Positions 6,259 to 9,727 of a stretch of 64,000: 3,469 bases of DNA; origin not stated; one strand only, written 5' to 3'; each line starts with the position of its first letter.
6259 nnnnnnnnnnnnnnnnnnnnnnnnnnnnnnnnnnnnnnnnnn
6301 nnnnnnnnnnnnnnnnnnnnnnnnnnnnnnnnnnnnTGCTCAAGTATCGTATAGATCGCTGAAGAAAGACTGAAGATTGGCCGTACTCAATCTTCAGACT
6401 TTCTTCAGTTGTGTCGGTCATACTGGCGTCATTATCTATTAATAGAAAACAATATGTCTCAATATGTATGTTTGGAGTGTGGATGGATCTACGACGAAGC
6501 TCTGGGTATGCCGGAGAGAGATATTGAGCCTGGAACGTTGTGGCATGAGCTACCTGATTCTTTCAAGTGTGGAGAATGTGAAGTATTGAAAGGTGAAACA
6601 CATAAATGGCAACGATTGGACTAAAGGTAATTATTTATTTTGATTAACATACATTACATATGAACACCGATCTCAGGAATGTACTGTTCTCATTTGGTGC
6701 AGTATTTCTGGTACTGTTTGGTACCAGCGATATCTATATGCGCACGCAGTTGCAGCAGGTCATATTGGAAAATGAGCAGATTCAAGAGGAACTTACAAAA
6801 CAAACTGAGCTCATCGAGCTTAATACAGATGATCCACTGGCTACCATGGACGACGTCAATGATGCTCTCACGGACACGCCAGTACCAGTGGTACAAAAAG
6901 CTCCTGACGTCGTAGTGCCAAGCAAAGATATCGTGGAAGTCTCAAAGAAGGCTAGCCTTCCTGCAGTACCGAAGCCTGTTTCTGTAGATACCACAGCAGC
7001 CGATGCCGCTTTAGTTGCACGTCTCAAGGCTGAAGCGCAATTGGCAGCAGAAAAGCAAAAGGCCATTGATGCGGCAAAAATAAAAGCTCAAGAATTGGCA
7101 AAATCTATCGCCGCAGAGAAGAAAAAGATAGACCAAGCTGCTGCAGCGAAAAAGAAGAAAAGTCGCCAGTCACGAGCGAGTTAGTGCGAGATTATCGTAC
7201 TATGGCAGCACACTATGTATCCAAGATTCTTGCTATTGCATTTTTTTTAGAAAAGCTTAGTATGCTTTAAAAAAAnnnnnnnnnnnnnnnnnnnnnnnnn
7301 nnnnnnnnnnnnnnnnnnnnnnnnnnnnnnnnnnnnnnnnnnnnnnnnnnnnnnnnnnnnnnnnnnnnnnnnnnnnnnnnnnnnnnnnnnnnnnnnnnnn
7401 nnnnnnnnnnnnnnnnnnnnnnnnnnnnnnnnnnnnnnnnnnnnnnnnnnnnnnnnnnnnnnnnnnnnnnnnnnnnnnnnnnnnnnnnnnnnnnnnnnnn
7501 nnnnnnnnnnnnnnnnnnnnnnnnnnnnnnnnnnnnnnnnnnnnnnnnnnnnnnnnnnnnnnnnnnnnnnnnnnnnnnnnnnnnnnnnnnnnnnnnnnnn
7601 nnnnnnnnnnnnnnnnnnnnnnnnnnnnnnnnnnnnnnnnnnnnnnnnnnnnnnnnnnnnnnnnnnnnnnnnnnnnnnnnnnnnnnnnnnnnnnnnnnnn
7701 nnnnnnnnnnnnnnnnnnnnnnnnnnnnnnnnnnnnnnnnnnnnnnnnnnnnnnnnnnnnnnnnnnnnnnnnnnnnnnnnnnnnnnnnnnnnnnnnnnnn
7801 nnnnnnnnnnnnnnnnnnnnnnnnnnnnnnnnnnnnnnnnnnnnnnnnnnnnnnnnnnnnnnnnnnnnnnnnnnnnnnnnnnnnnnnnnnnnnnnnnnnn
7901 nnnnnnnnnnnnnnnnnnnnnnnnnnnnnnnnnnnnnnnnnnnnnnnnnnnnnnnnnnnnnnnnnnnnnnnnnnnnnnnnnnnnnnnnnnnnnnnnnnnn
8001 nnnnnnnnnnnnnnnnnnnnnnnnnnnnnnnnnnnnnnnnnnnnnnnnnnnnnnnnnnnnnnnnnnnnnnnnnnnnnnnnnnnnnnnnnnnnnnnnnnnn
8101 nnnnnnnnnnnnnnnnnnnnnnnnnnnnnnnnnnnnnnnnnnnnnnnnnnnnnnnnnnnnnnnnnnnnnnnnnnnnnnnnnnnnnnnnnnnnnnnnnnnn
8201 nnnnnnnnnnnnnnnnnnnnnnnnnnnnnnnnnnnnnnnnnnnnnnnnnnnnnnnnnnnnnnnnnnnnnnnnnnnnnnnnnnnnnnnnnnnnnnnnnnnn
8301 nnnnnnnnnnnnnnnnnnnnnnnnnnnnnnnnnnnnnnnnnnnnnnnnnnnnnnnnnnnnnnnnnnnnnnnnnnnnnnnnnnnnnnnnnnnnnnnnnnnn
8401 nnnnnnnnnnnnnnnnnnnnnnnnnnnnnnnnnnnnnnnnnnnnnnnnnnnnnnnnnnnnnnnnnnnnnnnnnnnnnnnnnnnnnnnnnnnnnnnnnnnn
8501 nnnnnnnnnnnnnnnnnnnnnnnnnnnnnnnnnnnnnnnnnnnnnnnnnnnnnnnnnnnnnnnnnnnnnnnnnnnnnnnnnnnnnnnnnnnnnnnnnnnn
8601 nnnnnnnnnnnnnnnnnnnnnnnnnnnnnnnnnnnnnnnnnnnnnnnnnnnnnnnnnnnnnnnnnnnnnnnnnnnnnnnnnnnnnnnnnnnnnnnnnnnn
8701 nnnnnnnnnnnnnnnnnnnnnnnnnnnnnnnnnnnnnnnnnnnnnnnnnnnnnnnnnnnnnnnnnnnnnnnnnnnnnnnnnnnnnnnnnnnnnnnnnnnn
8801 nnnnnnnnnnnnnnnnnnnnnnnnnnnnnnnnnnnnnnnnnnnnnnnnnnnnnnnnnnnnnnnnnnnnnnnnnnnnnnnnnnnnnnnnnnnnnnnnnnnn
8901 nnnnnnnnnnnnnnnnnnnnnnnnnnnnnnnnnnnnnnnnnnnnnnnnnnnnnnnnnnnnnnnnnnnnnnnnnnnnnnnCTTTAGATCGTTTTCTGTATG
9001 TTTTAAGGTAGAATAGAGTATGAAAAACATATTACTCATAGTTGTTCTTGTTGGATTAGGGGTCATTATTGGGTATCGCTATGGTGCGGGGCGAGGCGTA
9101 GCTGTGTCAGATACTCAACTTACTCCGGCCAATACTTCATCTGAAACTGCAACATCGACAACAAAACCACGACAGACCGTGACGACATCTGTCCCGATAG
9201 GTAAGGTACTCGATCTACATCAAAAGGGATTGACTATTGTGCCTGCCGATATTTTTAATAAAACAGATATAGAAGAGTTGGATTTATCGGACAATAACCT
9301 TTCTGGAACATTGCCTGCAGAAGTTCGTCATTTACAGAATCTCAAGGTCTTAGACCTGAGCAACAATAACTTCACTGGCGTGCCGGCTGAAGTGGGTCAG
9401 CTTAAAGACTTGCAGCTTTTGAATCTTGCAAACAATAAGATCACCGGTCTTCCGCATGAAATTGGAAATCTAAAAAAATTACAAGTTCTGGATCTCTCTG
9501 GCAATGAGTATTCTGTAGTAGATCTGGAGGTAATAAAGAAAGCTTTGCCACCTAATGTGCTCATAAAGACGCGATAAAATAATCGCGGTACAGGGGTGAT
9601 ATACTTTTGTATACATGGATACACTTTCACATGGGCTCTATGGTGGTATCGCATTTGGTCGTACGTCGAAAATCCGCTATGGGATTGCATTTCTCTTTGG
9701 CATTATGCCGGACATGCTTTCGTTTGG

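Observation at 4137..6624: Compact redox cluster: ApbE flavin transferase, ferric-reductase-like heme membrane protein, FNR-like reductase, and divergent rubredoxin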

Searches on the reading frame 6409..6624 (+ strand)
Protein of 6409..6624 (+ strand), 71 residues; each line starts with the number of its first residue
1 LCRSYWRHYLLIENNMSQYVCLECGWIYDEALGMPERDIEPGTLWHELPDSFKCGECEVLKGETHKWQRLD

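Call 3: search_protein_families(library=pfam, proteins=[window:6409-6624:+], max_evalue=0.1)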
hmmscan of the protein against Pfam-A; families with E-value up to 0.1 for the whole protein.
window:6409-6624:+ (71 aa): 2 families
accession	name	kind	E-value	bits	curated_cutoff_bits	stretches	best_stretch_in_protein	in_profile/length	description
PF00301.25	Rubredoxin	-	2.7e-16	59.8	23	1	18-61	1-44/47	Rubredoxin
PF13465.12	zf-H2C2_2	-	0.047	14.5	40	0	5-25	2-21/26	Zinc-finger double domain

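Call 4: search_protein_families(library=ncbifam, proteins=[window:6409-6624:+], max_evalue=0.1)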
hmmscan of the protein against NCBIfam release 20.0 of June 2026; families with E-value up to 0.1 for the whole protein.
window:6409-6624:+ (71 aa): 2 families
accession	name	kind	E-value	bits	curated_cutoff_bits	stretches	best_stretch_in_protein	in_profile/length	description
NF045768.1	RubredRD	equivalog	1.5e-13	50.6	90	1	16-63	1-48/54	rubredoxin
NF003954.0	PRK05452.1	equivalog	3.2e-12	46.1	711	1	14-62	421-469/479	anaerobic nitric oxide reductase flavorubredoxin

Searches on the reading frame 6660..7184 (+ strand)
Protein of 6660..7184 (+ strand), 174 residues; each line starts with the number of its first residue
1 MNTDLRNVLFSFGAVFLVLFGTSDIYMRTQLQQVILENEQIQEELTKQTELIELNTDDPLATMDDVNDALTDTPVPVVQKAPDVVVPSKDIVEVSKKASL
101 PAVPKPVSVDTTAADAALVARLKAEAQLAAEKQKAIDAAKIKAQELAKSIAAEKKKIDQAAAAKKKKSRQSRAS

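Call 3: search_protein_families(library=pfam, proteins=[window:6660-7184:+], max_evalue=0.1)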
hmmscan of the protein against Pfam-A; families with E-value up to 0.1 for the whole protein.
window:6660-7184:+ (174 aa): 0 families

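Call 47: find_homologous_proteins(query=window:6660-7184:+, max_evalue=0.01)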
Query window:6660-7184:+ (174 aa): 1 proteins with E <= 0.01 among 862 candidates.
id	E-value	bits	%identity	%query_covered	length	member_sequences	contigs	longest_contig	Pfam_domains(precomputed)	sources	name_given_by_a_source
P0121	3.7e-97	340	100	100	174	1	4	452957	-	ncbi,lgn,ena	-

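Call 95: find_homologous_proteins(query=A4, max_evalue=0.001)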
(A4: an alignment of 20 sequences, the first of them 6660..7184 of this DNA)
Query A4 (20 sequences) (174 aa, profile of the alignment): 9 proteins with E <= 0.001 among 8000 candidates.
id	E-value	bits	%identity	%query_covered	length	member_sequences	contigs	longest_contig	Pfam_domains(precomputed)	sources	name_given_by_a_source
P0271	4.5e-24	104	24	47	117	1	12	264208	-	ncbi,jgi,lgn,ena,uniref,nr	ncbi:MAG: hypothetical protein UR25_C0001G0021 [Candidatus Nomurabacteria bacterium GW2011_GWE1_32_2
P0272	9.5e-23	100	26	46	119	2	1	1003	-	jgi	-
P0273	3.0e-22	98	27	46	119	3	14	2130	-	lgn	-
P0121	4.3e-21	94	100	100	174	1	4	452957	-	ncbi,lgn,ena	-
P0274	4.5e-18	84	29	59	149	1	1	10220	-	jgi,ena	-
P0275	1.1e-17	83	29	41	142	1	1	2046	-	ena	-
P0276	3.7e-15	75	38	15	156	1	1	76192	-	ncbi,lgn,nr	ncbi:MAG: hypothetical protein NTU81_00485 [Candidatus Nomurabacteria bacterium]|nr:hypothetical pro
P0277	3.8e-12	65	75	5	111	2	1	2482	-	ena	-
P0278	1.3e-7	51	39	13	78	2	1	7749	-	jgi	jgi:predicted negative regulator of RcsB-dependent stress response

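Call 96: find_encoding_contigs(protein=P0274, flank=6000, max_places=2)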
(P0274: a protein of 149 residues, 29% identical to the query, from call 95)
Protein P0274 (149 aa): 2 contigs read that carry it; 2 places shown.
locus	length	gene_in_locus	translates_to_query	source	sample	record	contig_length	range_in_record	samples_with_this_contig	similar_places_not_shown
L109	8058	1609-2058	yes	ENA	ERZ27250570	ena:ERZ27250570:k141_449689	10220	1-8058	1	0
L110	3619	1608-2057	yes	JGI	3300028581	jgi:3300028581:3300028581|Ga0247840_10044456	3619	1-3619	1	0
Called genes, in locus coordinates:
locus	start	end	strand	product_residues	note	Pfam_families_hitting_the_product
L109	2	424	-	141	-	?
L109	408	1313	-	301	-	PF02424:ApbE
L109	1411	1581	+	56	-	PF00301:Rubredoxin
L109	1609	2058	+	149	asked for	-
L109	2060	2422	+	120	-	-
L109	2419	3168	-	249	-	PF00557:Peptidase_M24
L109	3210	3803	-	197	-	-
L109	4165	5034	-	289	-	PF00892:EamA (weak)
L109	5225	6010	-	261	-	-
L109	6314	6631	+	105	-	-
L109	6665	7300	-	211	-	-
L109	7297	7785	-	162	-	PF04191:PEMT, PF04140:ICMT (weak)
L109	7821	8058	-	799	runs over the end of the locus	?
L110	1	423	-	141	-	?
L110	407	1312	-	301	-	PF02424:ApbE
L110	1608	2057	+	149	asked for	-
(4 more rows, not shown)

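Call 97: find_encoding_contigs(protein=P0278, flank=6000, max_places=2)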
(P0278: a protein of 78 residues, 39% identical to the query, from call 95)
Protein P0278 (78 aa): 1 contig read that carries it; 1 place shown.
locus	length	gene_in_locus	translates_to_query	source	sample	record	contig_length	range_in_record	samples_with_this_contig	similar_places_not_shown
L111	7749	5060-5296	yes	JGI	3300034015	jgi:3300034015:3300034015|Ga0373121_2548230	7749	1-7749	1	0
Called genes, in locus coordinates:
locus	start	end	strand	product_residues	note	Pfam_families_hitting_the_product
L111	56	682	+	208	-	PF18911:PKD_4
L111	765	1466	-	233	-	PF00970:FAD_binding_6, PF00175:NAD_binding_1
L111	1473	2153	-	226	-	-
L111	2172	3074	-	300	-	PF02424:ApbE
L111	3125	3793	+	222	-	PF00072:Response_reg, PF00486:Trans_reg_C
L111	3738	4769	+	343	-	PF00512:HisKA, PF02518:HATPase_c, PF14501:HATPase_c_5 (faint)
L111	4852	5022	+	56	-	PF00301:Rubredoxin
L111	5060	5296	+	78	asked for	-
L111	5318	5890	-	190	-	PF03724:META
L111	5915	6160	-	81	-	-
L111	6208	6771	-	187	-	PF00578:AhpC-TSA, PF08534:Redoxin, PF10417:1-cysPrx_C (weak)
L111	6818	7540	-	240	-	PF01988:VIT1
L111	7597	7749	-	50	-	?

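Call 105: predict_structure(protein=window:6660-7184:+)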
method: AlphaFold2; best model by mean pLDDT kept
length: 174 residues; sequences in the alignment: 1
mean_pLDDT: 68.2   pTM: 0.26
mean pLDDT of the five models: 68.2, 66.6, 63.6, 63.2, 62.6
residues with pLDDT >= 90: 25; 70-90: 63; 50-70: 55; < 50: 31
segments of 3 or more residues with pLDDT < 50: 72-87, 89-92, 97-101
pLDDT, mean of each block of 10 residues (from residue 1): 74 77 74 79 70 53 52 45 43 46 55 71 86 93 93 89 66 54
secondary structure, 60 per line:
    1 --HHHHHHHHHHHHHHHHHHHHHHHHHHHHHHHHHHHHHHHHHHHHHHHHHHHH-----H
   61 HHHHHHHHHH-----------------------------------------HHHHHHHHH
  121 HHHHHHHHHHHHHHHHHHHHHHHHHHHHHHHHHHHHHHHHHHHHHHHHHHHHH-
elements in order: H3-54 H60-70 H112-173

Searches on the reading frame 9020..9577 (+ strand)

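Call 100: search_protein_families(library=pfam, proteins=[window:9020-9577:+], max_evalue=0.01)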
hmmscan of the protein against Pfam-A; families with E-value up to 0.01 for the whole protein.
window:9020-9577:+ (185 aa): 8 families
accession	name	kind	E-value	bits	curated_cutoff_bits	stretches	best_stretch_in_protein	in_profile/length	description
PF12799.13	LRR_4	-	7.2e-19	67.8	27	3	106-144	1-39/44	Leucine Rich repeats (2 copies)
PF13855.12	LRR_8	-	1.2e-18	67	27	2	107-162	2-59/61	Leucine rich repeat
PF00560.39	LRR_1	-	9.5e-17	58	20.6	2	107-124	1-19/23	Leucine Rich Repeat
PF23598.1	LRR_14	-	1.1e-14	54.4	40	2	125-166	43-84/353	Leucine-rich repeat region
PF13516.12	LRR_6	-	1.2e-05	25.5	23.4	0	104-120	1-17/24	Leucine Rich repeat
PF23211.1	LRR_LRWD1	-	5.8e-05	23.3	28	1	99-168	35-102/190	Leucine-rich repeat and WD repeat-containing protein 1, LRR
PF25013.1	LRR_Zer-1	-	0.00044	20.8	27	1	102-163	4-65/137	Zer-1-like, Leucine-rich repeats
PF23952.1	LRR_EndoS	-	0.00062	20.4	27.9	0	79-116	79-116/116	Endo-beta-N-acetylglucosaminidase EndoS LRR domain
